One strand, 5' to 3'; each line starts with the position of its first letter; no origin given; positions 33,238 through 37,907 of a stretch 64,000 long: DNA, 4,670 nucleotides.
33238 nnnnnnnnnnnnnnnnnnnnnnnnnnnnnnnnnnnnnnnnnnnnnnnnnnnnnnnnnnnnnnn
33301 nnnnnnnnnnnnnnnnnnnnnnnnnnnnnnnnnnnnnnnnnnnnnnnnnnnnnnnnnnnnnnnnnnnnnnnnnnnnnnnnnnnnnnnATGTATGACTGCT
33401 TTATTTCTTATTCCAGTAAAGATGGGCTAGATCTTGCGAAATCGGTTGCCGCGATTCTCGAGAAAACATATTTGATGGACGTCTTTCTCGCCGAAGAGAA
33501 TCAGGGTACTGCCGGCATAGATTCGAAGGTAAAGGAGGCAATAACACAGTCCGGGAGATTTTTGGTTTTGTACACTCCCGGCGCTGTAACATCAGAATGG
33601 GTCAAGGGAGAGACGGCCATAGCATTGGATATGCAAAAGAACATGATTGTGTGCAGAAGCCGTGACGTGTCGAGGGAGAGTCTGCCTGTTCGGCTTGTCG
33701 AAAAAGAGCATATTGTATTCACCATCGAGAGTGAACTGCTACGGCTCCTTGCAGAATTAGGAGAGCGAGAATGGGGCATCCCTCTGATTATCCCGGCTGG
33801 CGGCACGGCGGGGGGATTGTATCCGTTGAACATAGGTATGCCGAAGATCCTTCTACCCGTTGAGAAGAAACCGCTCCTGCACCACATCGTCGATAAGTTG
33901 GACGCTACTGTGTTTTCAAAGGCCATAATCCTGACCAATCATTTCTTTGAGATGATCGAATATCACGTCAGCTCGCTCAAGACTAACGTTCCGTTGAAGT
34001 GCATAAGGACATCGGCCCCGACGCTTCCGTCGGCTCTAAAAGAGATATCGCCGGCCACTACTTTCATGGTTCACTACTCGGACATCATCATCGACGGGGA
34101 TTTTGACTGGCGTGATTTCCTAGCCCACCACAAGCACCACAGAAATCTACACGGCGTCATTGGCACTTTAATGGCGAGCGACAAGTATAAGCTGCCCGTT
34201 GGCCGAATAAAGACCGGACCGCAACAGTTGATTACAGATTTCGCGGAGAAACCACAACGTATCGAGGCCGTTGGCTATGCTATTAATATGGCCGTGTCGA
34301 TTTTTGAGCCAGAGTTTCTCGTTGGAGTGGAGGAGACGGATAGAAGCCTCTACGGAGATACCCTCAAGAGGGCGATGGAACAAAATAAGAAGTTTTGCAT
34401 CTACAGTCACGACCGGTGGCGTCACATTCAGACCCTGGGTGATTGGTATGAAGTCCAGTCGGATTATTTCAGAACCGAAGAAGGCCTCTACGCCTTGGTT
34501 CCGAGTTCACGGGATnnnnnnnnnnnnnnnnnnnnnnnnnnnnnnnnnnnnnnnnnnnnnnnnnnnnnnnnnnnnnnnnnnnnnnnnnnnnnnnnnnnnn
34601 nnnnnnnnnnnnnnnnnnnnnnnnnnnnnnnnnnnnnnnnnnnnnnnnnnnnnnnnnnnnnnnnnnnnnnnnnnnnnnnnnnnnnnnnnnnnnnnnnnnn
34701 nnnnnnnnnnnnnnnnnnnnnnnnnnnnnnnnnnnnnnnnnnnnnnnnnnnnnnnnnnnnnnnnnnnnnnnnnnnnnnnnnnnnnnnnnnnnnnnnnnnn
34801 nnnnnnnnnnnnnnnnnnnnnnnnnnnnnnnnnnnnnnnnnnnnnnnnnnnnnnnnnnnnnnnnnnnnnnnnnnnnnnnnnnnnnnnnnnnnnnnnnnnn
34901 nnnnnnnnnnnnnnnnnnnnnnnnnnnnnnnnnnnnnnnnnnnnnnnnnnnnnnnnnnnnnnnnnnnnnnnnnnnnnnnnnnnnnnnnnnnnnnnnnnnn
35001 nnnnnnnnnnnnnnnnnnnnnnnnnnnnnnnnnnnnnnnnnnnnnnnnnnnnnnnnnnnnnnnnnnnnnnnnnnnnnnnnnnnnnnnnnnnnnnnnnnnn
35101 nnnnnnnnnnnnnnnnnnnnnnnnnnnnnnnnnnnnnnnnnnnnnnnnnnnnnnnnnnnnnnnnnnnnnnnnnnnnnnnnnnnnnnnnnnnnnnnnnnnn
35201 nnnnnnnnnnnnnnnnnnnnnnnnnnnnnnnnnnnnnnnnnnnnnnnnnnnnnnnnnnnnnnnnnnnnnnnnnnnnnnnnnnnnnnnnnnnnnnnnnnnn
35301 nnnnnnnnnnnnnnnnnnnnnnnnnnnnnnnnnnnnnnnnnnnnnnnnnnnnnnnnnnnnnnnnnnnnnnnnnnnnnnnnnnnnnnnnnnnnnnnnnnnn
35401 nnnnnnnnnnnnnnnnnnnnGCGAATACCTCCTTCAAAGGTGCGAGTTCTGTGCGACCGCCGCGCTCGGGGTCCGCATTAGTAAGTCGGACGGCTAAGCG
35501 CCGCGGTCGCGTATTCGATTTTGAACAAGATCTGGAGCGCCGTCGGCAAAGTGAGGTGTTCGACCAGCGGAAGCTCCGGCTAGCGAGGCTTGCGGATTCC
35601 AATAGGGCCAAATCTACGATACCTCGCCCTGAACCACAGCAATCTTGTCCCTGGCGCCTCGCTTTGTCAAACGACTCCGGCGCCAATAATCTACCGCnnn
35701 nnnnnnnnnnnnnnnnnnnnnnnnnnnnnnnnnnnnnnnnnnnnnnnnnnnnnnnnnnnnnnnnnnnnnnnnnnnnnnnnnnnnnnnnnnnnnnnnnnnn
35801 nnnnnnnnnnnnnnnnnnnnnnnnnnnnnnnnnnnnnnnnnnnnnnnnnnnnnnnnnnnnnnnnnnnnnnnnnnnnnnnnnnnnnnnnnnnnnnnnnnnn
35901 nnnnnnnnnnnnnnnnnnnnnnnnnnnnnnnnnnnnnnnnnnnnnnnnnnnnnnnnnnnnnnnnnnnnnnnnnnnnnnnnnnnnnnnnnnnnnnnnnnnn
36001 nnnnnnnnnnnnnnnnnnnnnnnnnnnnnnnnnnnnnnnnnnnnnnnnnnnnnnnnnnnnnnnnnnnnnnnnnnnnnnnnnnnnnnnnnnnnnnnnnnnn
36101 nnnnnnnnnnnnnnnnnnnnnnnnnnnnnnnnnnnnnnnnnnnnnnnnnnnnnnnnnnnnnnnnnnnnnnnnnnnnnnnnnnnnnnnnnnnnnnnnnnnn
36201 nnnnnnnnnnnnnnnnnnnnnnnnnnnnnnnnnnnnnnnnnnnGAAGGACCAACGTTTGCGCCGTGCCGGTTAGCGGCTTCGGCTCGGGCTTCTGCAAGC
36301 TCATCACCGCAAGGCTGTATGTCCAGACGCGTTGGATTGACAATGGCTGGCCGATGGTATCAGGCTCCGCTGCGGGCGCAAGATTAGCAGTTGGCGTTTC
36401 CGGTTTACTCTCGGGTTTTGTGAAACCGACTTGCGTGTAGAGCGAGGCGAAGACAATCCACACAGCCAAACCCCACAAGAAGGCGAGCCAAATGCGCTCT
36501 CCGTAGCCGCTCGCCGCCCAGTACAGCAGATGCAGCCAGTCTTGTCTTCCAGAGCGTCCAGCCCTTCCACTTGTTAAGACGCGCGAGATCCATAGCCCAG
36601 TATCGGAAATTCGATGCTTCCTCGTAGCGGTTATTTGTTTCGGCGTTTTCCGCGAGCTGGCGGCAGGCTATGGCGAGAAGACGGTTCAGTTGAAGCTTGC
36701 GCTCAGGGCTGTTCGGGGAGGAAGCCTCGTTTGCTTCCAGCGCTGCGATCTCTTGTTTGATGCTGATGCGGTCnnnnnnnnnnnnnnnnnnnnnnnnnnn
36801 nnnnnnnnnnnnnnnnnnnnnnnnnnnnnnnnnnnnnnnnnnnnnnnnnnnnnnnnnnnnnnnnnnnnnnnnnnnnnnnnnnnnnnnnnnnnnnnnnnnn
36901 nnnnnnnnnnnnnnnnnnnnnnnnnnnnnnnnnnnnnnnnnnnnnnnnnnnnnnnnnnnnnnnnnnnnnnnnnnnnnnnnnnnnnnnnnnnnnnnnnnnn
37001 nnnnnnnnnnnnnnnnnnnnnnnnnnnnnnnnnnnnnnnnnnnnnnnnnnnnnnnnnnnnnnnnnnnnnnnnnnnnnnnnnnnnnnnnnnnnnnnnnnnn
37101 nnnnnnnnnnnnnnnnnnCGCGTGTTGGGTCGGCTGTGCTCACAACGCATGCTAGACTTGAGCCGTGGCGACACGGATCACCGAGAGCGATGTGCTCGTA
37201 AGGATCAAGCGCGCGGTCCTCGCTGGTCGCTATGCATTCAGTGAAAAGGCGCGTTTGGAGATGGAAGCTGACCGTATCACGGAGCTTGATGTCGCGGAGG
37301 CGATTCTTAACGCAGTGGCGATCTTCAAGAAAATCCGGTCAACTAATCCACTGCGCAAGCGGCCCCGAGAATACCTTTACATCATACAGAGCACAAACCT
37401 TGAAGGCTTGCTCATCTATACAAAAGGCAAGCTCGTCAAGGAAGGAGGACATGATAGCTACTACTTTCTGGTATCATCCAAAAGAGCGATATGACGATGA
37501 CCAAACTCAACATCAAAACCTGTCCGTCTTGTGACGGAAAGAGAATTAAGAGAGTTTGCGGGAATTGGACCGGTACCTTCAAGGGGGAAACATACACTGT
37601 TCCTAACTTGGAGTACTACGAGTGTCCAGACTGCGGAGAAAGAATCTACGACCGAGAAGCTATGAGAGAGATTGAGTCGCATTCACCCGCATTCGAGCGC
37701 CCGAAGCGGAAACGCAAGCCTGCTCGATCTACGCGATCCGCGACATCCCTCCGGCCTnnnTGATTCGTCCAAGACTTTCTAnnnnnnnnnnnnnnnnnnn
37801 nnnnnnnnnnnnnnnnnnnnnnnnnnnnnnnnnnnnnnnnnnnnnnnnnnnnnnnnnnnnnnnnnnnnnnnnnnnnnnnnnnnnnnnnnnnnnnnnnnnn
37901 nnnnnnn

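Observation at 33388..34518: Low-GC single-gene insertion encoding a TIR - nucleotidyltransferase fusion (candidate novel defence/signalling protein)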

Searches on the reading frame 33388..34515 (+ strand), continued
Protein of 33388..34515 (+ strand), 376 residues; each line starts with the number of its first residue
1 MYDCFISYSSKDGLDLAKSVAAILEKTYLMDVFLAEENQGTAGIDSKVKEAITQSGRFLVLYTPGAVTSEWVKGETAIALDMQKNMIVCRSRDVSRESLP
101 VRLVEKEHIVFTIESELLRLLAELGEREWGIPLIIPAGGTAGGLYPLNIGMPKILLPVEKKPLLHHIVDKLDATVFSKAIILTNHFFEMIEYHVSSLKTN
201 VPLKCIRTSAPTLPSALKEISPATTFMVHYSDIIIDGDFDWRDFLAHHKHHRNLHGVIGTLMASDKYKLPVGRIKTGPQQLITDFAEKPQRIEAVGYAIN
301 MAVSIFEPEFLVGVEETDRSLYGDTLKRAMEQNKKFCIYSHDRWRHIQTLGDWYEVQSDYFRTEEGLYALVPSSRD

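Call 71: list_cluster_members(proteins=[P0026, P0027, P0028, P0030, P0031, P0032, P0034, P0038, P0040, P0041])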
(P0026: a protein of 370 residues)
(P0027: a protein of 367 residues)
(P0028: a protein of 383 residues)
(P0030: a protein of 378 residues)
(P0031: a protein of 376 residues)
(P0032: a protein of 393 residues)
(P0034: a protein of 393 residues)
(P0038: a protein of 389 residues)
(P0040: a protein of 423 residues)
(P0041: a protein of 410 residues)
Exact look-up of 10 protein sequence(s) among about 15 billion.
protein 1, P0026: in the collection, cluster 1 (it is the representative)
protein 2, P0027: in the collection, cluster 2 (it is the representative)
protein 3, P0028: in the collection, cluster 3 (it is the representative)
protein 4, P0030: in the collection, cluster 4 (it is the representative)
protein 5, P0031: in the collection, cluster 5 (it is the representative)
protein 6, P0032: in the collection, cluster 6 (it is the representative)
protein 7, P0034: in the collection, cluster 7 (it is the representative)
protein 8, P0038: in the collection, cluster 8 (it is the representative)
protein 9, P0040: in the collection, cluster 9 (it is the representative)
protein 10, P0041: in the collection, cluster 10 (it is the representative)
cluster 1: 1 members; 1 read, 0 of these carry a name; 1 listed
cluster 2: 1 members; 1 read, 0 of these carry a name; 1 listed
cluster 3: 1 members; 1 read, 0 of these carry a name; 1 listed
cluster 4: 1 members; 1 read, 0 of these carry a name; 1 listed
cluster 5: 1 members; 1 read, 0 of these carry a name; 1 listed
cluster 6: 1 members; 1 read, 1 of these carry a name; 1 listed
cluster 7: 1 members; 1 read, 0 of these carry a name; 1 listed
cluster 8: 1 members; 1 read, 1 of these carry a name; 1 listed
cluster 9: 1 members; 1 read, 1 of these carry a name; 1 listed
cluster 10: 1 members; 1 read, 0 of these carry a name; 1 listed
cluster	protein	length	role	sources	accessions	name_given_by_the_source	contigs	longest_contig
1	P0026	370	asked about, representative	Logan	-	-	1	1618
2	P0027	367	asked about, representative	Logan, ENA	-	-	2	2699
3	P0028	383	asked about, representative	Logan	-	-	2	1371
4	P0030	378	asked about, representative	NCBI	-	-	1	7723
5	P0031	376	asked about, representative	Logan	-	-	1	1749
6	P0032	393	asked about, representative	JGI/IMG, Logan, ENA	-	hypothetical protein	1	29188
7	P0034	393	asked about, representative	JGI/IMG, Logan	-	-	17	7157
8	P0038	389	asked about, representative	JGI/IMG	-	TIR domain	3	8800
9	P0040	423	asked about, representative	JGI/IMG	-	NDP-sugar pyrophosphorylase family protein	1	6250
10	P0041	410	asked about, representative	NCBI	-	-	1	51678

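Call 72: list_cluster_members(proteins=[P0037, P0045, P0047, P0048, P0050, P0061, P0062, P0078, P0089, P0035])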
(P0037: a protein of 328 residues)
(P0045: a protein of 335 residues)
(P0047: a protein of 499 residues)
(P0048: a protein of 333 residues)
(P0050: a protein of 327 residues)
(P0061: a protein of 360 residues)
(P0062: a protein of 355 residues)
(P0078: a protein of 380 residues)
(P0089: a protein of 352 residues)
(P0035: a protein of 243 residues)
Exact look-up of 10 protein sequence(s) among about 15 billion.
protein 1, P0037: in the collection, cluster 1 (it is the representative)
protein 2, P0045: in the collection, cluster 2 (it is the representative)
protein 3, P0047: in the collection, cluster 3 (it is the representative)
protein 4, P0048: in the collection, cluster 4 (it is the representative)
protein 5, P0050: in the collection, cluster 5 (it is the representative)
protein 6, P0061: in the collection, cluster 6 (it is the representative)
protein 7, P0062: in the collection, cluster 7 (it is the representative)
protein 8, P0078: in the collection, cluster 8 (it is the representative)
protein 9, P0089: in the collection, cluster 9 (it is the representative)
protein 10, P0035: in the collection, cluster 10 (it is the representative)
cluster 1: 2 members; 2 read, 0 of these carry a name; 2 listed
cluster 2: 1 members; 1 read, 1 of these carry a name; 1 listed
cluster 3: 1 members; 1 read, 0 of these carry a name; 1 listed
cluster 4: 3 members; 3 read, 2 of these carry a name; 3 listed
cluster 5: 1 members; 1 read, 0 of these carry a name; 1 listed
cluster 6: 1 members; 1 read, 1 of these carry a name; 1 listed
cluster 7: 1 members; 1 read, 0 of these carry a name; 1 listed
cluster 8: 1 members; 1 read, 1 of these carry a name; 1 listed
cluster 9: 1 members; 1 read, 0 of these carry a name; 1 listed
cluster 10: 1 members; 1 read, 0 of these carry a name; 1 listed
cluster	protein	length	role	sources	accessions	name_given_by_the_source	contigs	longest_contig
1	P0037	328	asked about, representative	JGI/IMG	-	-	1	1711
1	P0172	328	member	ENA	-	-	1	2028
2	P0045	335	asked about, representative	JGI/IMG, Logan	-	NDP-sugar pyrophosphorylase family protein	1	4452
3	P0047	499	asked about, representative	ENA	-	-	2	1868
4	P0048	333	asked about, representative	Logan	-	-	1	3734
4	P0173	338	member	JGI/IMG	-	mannose-1-phosphate guanylyltransferase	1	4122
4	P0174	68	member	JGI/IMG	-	NDP-sugar pyrophosphorylase family protein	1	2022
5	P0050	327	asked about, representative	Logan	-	-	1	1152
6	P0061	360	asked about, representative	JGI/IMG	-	hypothetical protein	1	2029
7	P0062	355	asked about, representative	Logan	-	-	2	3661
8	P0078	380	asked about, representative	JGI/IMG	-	dTDP-glucose pyrophosphorylase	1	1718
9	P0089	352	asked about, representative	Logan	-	-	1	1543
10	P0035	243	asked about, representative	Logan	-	-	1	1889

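Call 75: search_protein_families(library=pfam, proteins=[L026:10170-14588:-, L010:5422-6252:-, L009:7152-7979:+, L009:10005-10853:+], max_evalue=0.01)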
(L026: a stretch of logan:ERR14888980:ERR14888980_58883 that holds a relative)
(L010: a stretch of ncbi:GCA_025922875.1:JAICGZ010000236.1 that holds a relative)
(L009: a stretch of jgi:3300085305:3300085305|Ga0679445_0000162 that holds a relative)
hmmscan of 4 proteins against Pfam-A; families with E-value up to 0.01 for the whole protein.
L026:10170-14588:- (1473 aa): 8 families
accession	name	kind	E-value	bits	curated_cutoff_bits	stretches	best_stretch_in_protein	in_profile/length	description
PF16655.11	PhoD_N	-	8e-35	119.7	30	2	749-803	26-80/90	PhoD-like phosphatase, N-terminal domain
PF16656.11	Pur_ac_phosph_N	-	2.2e-25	89.4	30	4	725-816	24-92/93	Purple acid Phosphatase, N-terminal domain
PF00041.27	fn3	-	4.3e-21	75.3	25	2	178-212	42-74/84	Fibronectin type III domain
PF17957.7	Big_7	-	1.2e-13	51.9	24.1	1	923-998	3-70/70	Bacterial Ig domain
PF25059.1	FN3_DSCAM-DSCAML_C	-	9.6e-12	45.5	39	0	186-223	44-80/89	DSCAM/DSCAML C-terminal Fn3-like domain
PF23376.1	Fn3_VIN3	-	1.5e-08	35.6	33.9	0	285-320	60-95/99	VIN3-like, fibronectin type-III domain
PF19190.6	BACON_2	-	4.1e-07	30.3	25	1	1023-1112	2-92/94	Viral BACON domain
PF13750.12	Big_3_3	-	0.0038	17.4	27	0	980-1025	3-50/157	Bacterial Ig-like domain (group 3)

L010:5422-6252:- (277 aa): 0 families

L009:7152-7979:+ (276 aa): 0 families

L009:10005-10853:+ (283 aa): 0 families

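Call 78: find_related_loci(query=A1, collection=viral_contigs, flank=8000)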
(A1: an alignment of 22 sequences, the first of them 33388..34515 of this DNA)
Query A1 (376 aa) in viral_contigs; peptide patterns used: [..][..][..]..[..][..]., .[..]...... (x = any residue, [..] = any of these).
61 stretches matched a pattern, but none encodes a relative of the query by tblastn (E <= 1e-3).

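Call 79: find_related_loci(query=A4, collection=viral_contigs, flank=8000)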
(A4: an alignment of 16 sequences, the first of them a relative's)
Query A4 (327 aa) in viral_contigs; peptide patterns used: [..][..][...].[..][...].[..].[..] (x = any residue, [..] = any of these).
No stretch of DNA in the collection matches any of the patterns.

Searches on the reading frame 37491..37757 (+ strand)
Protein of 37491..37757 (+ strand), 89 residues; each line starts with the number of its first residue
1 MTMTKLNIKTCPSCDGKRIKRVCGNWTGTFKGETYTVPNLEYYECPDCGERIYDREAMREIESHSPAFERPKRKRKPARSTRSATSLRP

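Call 57: search_protein_families(library=padloc, proteins=[window:37491-37757:+], max_evalue=0.001)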
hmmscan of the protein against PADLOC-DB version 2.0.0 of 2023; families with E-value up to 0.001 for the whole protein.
window:37491-37757:+ (89 aa): 0 families

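Call 75: search_protein_families(library=pfam, proteins=[window:37491-37757:+], max_evalue=0.01)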
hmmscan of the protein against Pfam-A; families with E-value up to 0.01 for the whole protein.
window:37491-37757:+ (89 aa): 6 families
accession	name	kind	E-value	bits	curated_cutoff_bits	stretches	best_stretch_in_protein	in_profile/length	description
PF15731.11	MqsA_antitoxin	-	8.7e-06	26.3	30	1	10-70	2-62/131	Antitoxin component of bacterial toxin-antitoxin system, MqsA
PF23455.1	DUF7129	-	4.8e-05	23.5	30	1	38-53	7-22/45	Domain of unknown function (DUF7129)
PF14149.11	YhfH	-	0.00052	20.2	27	0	39-53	10-24/37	YhfH-like protein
PF09723.15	Zn_ribbon_8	-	0.0035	17.8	34.4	0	6-22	24-40/41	Zinc ribbon domain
PF13453.11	Zn_ribbon_TFIIB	-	0.0044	16.8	22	0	5-16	16-27/41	Transcription factor zinc-finger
PF07754.17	HVO_2753_ZBP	-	0.0091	16.2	33.2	0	42-53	16-27/46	Small zinc finger protein HVO_2753-like, Zn-binding pocket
